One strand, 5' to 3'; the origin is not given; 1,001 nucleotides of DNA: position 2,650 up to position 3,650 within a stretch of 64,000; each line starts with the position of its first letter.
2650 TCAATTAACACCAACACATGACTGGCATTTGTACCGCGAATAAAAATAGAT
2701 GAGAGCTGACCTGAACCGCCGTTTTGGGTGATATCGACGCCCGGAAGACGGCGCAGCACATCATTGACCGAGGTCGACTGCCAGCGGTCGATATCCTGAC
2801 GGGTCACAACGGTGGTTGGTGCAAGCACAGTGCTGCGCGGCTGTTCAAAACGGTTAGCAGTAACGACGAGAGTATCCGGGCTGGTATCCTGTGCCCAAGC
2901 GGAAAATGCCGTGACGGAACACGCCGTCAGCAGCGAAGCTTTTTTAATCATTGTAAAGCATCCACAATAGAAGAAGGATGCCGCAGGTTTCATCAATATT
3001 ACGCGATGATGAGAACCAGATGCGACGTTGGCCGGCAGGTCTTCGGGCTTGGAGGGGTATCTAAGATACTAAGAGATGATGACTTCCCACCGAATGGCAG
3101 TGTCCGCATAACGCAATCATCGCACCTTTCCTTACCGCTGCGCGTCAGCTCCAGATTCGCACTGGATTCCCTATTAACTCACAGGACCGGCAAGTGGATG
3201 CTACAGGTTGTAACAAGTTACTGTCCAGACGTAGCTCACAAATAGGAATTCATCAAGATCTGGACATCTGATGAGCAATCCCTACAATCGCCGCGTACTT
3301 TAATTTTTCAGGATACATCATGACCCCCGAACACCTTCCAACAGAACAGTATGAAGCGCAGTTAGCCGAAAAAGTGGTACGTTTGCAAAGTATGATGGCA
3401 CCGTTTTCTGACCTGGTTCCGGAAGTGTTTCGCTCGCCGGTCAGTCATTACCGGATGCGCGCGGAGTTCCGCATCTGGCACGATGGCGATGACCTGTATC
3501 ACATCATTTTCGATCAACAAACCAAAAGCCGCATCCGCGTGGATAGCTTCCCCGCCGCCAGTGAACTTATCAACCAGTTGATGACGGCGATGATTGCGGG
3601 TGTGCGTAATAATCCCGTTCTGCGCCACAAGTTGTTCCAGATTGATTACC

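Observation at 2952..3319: btuB leader riboswitch in a divergent control region with trmA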

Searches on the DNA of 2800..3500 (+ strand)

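Call 4: search_dna_similar(query=window:2800-3500:+, collection=ecoli_genomes, mode=near, max_rows=8)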
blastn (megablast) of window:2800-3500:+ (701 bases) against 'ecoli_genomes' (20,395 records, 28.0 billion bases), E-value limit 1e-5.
Records with a match: 5426; places in all: 5508; records where one place covers at least 80% of the query: 5418.
Genomes with a match: 5426 of 5426; with a place that covers at least 80% of the query: 5418. Places per genome that has any: lowest 1, median 1, highest 3. On chromosomes: 5506 places; on plasmids: 2.
Best place of each record, by identity: >=99% 3663; 95-99% 1762; 90-95% 1.
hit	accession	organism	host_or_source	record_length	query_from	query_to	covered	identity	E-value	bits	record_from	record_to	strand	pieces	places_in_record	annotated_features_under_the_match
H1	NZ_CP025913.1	Escherichia coli strain 203740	Homo sapiens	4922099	1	701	100%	100.0%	0e+0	1295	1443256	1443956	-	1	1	riboswitch | trmA: tRNA (uridine(54)-C5)-methyltransferase TrmA | btuB: TonB-dependent vitamin B12 receptor BtuB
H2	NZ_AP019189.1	Escherichia coli strain M217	Homo sapiens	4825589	1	701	100%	100.0%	0e+0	1295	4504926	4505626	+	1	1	riboswitch | trmA: tRNA (uridine(54)-C5)-methyltransferase TrmA | btuB: TonB-dependent vitamin B12 receptor BtuB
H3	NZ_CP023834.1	Escherichia coli strain 4/2-1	Homo sapiens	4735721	1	701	100%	100.0%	0e+0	1295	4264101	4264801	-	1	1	riboswitch | trmA: tRNA (uridine(54)-C5)-methyltransferase TrmA | btuB: TonB-dependent vitamin B12 receptor BtuB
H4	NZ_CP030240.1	Escherichia coli strain ER1709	-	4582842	1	701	100%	100.0%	0e+0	1295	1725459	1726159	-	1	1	riboswitch | trmA: tRNA (uridine(54)-C5)-methyltransferase TrmA | btuB: TonB-dependent vitamin B12 receptor BtuB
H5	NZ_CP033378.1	Escherichia coli strain L73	goose anus swab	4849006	1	701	100%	100.0%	0e+0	1295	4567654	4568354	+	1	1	riboswitch | trmA: tRNA (uridine(54)-C5)-methyltransferase TrmA | btuB: TonB-dependent vitamin B12 receptor BtuB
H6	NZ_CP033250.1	Escherichia coli strain ECCHD184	chicken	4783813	1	701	100%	100.0%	0e+0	1295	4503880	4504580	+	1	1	riboswitch | trmA: tRNA (uridine(54)-C5)-methyltransferase TrmA | btuB: TonB-dependent vitamin B12 receptor BtuB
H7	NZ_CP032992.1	Escherichia coli strain W5-6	Jin River water W5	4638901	1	701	100%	100.0%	0e+0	1295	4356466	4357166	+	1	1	riboswitch | trmA: tRNA (uridine(54)-C5)-methyltransferase TrmA | btuB: TonB-dependent vitamin B12 receptor BtuB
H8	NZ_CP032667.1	Escherichia coli str. K-12 substr. MG1655 strain K-12 ...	Laboratory strain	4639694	1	701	100%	100.0%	0e+0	1295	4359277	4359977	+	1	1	riboswitch | trmA: tRNA (uridine(54)-C5)-methyltransferase TrmA | btuB: TonB-dependent vitamin B12 receptor BtuB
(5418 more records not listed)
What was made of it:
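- The window is 100% identical to MG1655, and the region is present in 5426 of 5426 complete E. coli genomes (call 4).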

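Call 9: get_annotated_region(hit=H8, flank=3000)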
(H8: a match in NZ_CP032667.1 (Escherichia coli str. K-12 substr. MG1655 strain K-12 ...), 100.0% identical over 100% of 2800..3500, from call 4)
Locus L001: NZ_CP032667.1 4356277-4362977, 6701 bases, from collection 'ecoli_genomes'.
description: Escherichia coli str. K-12 substr. MG1655 strain K-12 chromosome, complete genome
organism: Escherichia coli str. K-12 substr. MG1655 strain K-12 substr. MG1655 (NCBI taxid 511145)
replicon: chromosome; assembly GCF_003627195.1
host: -; source: Laboratory strain; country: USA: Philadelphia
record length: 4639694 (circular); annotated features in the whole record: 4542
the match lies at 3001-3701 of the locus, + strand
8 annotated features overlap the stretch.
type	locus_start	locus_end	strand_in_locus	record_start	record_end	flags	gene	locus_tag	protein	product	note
rRNA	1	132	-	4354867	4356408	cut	-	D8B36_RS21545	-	16S ribosomal RNA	-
CDS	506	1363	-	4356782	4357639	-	murI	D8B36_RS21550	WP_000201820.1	glutamate racemase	-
CDS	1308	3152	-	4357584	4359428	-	btuB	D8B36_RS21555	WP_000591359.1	TonB-dependent vitamin B12 receptor BtuB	-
riboswitch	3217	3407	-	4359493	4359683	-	-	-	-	riboswitch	cobalamin riboswitch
CDS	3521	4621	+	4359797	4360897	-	trmA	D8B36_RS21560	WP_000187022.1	tRNA (uridine(54)-C5)-methyltransferase TrmA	-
CDS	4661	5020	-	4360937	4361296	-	yijD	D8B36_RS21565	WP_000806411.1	YijD family membrane protein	-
CDS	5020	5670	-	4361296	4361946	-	fabR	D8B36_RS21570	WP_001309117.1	HTH-type transcriptional repressor FabR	-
CDS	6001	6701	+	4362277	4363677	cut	sthA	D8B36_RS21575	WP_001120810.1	Si-specific NAD(P)(+) transhydrogenase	-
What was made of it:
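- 3031..3191 (-): AdoCbl aptamer domain, leader +1..+161. It is closed by P1 (GCCGGU +1..+6 pairing with GCCGGC +156..+161). RefSeq annotates a 'cobalamin riboswitch' at window 3016..3206 (call 9).
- RefSeq annotates btuB, a 'cobalamin riboswitch' and trmA at the same coordinates (call 9). The ORF is antisense to the btuB CDS and is not annotated in RefSeq (call 9).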
